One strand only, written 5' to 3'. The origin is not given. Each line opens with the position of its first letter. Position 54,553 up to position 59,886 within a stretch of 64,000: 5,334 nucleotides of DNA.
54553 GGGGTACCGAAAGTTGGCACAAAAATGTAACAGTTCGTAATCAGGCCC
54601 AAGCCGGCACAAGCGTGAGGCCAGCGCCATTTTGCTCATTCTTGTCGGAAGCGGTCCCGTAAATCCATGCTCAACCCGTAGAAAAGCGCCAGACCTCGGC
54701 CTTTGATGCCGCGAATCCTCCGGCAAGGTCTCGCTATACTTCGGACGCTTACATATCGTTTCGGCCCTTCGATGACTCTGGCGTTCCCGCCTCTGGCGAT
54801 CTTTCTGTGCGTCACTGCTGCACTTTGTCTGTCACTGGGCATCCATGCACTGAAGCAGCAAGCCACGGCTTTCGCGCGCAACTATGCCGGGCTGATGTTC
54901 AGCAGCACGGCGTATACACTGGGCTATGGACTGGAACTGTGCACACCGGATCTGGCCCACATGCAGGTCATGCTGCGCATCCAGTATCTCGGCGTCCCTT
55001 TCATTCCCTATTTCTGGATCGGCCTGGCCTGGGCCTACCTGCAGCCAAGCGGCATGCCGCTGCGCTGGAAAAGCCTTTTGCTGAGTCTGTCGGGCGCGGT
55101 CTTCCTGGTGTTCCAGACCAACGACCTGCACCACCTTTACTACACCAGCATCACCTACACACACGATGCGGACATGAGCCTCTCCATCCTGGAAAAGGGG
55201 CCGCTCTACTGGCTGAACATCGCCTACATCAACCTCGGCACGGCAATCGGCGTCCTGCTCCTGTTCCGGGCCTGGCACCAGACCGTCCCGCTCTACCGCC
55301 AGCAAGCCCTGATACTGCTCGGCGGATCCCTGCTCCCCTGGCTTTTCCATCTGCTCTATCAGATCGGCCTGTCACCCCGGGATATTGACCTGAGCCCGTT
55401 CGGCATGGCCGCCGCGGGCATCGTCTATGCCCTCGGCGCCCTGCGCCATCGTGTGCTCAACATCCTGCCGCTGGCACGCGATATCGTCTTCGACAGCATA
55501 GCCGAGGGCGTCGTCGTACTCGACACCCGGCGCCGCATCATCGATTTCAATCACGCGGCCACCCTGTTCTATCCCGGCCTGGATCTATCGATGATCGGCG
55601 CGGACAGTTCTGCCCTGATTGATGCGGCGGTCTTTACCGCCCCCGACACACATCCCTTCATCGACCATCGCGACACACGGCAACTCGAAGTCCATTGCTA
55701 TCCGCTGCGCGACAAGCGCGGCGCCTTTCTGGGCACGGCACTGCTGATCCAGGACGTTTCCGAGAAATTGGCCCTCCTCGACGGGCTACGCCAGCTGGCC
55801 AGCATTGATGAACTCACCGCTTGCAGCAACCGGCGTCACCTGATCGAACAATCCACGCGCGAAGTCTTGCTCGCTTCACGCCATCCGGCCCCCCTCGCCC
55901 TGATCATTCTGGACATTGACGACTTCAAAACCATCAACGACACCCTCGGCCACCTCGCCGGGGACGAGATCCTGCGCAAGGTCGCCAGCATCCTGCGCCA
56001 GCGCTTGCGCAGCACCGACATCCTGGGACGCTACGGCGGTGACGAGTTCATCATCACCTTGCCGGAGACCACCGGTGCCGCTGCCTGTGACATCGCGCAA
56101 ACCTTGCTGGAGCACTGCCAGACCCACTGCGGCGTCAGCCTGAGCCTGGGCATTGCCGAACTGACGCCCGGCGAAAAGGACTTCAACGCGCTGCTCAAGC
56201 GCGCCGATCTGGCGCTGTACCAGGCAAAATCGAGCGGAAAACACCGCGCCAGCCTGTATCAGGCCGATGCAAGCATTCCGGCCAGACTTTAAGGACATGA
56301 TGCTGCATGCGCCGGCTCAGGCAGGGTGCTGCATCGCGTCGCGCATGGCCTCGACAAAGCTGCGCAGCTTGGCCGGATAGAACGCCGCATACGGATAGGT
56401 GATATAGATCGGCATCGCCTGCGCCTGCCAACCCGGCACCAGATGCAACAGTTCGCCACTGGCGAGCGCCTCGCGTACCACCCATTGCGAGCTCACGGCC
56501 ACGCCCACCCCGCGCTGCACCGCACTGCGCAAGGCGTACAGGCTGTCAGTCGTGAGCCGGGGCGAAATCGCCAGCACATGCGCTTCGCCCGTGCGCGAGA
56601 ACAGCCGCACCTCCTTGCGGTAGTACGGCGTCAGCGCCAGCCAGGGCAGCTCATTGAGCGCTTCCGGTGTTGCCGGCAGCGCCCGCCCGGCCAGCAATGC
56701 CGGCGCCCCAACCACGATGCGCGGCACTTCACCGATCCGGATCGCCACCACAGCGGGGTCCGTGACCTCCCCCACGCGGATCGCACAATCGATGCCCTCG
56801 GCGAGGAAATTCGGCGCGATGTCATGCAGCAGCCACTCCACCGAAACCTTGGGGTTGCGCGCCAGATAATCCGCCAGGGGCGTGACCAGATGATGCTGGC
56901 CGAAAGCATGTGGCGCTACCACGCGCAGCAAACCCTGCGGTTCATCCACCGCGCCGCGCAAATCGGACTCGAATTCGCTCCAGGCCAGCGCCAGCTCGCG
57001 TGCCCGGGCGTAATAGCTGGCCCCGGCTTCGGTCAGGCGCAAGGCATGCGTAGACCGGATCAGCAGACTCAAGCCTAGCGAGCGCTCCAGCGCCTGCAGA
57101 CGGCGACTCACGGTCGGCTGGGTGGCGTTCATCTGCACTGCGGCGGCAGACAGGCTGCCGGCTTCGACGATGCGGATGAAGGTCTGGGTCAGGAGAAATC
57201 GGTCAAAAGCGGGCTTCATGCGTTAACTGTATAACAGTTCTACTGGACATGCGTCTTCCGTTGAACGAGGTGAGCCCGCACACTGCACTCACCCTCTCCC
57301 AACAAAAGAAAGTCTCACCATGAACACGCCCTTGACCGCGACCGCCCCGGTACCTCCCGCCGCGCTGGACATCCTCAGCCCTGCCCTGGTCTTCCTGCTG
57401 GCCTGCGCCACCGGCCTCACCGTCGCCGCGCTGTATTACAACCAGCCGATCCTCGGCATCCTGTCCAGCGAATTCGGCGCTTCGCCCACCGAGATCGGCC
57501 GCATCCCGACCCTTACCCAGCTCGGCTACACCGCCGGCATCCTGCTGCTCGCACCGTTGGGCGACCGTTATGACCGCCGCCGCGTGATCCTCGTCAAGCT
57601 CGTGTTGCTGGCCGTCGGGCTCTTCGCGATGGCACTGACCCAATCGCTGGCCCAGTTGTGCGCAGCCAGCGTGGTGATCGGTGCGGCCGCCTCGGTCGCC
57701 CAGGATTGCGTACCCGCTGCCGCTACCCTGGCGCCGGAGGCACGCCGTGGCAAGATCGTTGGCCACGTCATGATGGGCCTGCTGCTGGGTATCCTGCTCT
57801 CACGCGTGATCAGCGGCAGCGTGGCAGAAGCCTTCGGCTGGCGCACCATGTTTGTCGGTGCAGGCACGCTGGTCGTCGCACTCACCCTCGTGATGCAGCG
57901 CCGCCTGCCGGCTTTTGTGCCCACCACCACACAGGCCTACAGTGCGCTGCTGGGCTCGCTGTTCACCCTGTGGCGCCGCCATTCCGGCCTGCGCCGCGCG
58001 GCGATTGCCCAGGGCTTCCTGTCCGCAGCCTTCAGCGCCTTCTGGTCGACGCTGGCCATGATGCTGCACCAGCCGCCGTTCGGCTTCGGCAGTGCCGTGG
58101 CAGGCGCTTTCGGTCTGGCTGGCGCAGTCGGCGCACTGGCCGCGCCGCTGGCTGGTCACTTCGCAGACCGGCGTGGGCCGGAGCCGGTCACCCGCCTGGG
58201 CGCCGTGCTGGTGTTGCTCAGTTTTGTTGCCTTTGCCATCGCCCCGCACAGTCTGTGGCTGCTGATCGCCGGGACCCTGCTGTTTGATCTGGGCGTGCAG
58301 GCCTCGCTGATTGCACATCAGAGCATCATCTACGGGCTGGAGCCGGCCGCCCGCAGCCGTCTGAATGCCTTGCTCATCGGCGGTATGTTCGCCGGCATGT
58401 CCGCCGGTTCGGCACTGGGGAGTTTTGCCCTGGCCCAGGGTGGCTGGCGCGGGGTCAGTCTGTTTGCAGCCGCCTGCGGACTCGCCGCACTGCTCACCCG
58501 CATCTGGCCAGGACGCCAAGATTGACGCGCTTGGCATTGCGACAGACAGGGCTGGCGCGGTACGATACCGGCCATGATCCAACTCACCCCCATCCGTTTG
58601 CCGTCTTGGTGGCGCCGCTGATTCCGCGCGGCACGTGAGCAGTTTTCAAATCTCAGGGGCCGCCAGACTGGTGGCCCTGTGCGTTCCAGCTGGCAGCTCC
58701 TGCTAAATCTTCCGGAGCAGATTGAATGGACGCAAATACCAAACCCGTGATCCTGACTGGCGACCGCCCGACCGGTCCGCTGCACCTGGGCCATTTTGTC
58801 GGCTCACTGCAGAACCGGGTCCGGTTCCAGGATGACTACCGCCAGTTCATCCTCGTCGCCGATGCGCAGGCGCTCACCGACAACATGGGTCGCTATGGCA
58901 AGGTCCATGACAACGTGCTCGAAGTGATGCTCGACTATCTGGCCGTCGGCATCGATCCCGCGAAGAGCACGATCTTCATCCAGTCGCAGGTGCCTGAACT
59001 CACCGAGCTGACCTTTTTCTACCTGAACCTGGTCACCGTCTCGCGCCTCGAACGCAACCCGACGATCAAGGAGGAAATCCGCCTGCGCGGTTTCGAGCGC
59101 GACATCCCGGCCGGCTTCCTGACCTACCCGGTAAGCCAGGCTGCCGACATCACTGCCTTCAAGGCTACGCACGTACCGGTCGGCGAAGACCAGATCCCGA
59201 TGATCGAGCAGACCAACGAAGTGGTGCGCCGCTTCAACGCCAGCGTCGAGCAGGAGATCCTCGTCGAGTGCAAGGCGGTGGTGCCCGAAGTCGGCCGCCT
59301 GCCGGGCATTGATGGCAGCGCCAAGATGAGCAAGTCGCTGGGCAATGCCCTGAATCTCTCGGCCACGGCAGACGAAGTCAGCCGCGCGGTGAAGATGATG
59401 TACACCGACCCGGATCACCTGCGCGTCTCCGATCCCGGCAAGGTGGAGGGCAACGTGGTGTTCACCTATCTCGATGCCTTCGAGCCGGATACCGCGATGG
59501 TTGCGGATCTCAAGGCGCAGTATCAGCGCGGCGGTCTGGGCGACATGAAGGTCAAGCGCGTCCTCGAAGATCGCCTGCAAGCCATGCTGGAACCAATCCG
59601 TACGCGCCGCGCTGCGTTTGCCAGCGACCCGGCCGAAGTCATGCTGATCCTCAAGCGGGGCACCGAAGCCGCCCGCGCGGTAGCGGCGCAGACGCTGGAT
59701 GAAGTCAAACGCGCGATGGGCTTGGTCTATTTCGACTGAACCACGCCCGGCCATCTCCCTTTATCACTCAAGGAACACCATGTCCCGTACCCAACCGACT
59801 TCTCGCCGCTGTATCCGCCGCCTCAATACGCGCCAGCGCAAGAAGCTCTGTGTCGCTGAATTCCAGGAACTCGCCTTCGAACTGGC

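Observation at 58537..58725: trpL-like leader ORF with tandem Trp codons and competing RNA pairings in front of trpS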

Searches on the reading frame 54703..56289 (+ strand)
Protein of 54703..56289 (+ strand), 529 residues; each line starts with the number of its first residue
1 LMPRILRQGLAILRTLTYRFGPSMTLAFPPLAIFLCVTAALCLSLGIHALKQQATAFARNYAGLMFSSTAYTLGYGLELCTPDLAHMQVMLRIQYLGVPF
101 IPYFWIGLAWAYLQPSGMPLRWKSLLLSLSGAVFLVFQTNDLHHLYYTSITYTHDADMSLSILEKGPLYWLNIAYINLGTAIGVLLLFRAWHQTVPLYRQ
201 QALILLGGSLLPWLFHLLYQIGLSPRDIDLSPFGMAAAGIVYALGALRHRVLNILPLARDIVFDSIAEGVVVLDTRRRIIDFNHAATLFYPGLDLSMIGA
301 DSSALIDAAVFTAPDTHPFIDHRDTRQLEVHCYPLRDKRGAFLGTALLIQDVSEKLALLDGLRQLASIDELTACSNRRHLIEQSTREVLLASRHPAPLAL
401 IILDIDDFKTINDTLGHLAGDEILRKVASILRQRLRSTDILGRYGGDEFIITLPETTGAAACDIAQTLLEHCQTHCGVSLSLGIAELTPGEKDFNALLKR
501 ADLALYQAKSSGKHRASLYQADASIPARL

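Call 48: search_protein_families(library=pfam, proteins=[window:54703-56289:+], max_evalue=0.00001)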
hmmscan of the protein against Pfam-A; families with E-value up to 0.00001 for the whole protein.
window:54703-56289:+ (529 aa): 2 families
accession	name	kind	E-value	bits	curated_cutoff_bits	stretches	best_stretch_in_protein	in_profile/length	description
PF16927.11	HisKA_7TM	-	1.2e-49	169.7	28.6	1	35-256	2-224/224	N-terminal 7TM region of histidine kinase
PF00990.26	GGDEF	-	6.1e-40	137.1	23.8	1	366-514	1-160/161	Diguanylate cyclase, GGDEF domain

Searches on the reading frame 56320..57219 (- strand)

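Call 48: search_protein_families(library=pfam, proteins=[window:56320-57219:-], max_evalue=0.00001)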
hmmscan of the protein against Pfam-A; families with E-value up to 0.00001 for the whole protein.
window:56320-57219:- (300 aa): 2 families
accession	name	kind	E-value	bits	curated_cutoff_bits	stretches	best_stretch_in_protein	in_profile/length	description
PF03466.25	LysR_substrate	-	4.5e-36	124.6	28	1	93-296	3-208/209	LysR substrate binding domain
PF00126.33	HTH_1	-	9.9e-18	64.3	26.6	1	12-66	5-59/60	Bacterial regulatory helix-turn-helix protein, lysR family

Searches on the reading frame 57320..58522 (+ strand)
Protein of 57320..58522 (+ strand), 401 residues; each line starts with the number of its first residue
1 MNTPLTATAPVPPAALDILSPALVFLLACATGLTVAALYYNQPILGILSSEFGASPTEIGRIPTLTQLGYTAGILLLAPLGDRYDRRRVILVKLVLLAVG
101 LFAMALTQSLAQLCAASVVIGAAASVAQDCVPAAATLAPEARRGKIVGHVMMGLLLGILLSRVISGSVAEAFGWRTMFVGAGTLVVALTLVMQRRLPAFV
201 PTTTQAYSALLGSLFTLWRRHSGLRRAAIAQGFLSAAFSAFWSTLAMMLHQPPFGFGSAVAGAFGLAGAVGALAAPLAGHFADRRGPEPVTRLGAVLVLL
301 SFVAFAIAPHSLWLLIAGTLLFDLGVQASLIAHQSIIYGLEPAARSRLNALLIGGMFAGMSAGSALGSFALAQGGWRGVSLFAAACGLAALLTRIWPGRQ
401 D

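Call 48: search_protein_families(library=pfam, proteins=[window:57320-58522:+], max_evalue=0.00001)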
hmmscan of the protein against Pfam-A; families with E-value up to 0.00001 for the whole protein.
window:57320-58522:+ (401 aa): 2 families
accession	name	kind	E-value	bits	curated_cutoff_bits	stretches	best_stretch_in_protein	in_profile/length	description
PF07690.21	MFS_1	-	2.3e-44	152.2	33.4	2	27-317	1-300/347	Major Facilitator Superfamily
PF00083.30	Sugar_tr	-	9.3e-12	45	22.3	1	55-192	44-188/452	Sugar (and other) transporter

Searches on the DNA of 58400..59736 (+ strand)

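Call 3: search_rna_families(source=window, start=58400, end=58900, threshold=evalue, max_evalue=10, show_alignments=3)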
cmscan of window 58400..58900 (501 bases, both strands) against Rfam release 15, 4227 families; matches with E-value up to 10: 1.
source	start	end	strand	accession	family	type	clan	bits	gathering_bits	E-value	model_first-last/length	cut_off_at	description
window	58430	58519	-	RF03348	mir-667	Gene; miRNA;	-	17.1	70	2.6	1-92/92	no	mir-667 microRNA precursor family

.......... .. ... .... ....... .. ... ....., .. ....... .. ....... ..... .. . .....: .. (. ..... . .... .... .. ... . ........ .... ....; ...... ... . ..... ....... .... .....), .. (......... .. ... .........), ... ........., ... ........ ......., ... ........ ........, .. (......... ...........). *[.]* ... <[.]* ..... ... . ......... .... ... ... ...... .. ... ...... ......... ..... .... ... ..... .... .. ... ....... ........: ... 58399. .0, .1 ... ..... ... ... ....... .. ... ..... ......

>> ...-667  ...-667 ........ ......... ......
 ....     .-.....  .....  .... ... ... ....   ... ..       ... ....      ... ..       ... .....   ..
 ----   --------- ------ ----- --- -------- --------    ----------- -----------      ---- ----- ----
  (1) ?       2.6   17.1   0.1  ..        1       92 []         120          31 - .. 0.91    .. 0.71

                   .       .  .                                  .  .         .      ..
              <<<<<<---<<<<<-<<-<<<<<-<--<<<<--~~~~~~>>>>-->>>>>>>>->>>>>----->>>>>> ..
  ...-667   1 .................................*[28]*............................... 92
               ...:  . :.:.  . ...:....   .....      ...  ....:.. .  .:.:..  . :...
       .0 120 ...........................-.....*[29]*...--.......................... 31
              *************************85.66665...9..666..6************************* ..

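Call 36: search_rna_families(sources=[L005, L006, L011, L020, L082, L083, L084, L063, L081], threshold=evalue, max_evalue=1)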
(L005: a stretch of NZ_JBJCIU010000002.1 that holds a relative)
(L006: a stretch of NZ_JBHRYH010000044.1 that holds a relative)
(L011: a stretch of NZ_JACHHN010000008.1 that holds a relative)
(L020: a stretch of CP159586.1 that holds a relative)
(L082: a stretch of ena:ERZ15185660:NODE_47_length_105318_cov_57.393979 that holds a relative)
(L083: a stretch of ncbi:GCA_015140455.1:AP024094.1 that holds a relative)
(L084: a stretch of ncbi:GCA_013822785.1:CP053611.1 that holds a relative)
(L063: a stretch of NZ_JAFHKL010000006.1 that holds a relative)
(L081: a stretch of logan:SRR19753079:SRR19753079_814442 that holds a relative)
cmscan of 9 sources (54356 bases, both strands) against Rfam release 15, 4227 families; matches with E-value up to 1: 2.
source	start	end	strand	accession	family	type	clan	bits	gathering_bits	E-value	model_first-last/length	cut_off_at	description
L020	2719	2786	+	RF04255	MIR8001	Gene; miRNA;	-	44.8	90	1.4e-05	1-67/67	no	MIR8001 microRNA precursor family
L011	147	172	-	RF02803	PyrR205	Gene; snRNA; snoRNA; HACA-box;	-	24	35.6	0.64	1-61/61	no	Pyrobaculum sRNA 205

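Call 68: build_rna_model(alignment_id=A3, structure=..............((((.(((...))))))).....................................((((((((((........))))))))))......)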
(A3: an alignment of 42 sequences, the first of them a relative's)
Model R1 built from alignment A3 (42 sequences, 103 columns); structure: as given.
model positions 93; base pairs 17; branch points 1; effective number of sequences 2.3; information 0.614 bits per position. Calibrated on 0.2 Mb of random sequence (short: E-values are rough).
structure used (alignment columns):
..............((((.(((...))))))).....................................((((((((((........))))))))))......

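Call 69: search_with_rna_model(model_id=R1, sources=[window, L081, L082, L083, L084, L085, L086, L087, L088, L006, L009, L011, L063, L066, L067, L001, L012, L018, L054, L055, L056, L076, L077], max_evalue=1, show_alignments=2)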
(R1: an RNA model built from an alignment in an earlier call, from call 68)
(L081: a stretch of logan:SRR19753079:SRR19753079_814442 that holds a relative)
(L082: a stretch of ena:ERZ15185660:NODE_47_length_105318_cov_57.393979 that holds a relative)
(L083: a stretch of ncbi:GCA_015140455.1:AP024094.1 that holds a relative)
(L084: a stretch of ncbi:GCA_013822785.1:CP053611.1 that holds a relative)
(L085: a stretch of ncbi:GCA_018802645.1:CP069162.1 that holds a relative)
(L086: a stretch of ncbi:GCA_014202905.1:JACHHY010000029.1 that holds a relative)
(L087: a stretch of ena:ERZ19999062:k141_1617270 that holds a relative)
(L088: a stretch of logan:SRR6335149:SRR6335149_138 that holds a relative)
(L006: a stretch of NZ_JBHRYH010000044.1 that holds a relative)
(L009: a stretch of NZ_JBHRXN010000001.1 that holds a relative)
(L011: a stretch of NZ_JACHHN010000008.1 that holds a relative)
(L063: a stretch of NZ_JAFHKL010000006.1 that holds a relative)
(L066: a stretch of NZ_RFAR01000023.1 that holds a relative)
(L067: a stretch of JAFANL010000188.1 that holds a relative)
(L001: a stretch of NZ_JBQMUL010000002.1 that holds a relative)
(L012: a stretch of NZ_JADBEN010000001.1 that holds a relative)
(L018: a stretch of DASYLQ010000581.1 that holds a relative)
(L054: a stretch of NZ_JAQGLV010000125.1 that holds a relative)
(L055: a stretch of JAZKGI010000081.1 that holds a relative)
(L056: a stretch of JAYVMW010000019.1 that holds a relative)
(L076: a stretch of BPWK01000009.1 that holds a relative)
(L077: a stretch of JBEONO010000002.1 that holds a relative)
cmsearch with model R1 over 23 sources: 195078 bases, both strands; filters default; matches with E-value up to 1: 17.
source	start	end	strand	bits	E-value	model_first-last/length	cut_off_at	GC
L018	1372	1463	+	70.6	4.1e-18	1-93/93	no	0.64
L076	2800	2897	+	61.4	1.8e-15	1-93/93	no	0.51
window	58598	58684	+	35.7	4.6e-08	1-93/93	no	0.64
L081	93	179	+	33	2.7e-07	1-93/93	no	0.63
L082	2370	2456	+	31.3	8.2e-07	1-93/93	no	0.57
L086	1360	1456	+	28.4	5.7e-06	1-93/93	no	0.51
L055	2845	2940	+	19.4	0.0021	1-93/93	no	0.76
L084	2359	2449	+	17.8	0.0066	1-93/93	no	0.67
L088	1396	1486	+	17.7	0.0066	1-93/93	no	0.63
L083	2365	2448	+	17.1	0.01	1-93/93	no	0.69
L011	5318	5394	+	15.4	0.031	1-93/93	no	0.6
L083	5973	6020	-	14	0.077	33-93/93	5'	0.62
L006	2830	2923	+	12.9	0.16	1-93/93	no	0.61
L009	2827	2920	+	11.7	0.36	1-93/93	no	0.61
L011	2850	2941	+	11.2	0.51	1-93/93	no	0.52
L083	3721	3789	-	10.4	0.88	1-93/93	no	0.64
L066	4916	4979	+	10.4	0.89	1-93/93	no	0.67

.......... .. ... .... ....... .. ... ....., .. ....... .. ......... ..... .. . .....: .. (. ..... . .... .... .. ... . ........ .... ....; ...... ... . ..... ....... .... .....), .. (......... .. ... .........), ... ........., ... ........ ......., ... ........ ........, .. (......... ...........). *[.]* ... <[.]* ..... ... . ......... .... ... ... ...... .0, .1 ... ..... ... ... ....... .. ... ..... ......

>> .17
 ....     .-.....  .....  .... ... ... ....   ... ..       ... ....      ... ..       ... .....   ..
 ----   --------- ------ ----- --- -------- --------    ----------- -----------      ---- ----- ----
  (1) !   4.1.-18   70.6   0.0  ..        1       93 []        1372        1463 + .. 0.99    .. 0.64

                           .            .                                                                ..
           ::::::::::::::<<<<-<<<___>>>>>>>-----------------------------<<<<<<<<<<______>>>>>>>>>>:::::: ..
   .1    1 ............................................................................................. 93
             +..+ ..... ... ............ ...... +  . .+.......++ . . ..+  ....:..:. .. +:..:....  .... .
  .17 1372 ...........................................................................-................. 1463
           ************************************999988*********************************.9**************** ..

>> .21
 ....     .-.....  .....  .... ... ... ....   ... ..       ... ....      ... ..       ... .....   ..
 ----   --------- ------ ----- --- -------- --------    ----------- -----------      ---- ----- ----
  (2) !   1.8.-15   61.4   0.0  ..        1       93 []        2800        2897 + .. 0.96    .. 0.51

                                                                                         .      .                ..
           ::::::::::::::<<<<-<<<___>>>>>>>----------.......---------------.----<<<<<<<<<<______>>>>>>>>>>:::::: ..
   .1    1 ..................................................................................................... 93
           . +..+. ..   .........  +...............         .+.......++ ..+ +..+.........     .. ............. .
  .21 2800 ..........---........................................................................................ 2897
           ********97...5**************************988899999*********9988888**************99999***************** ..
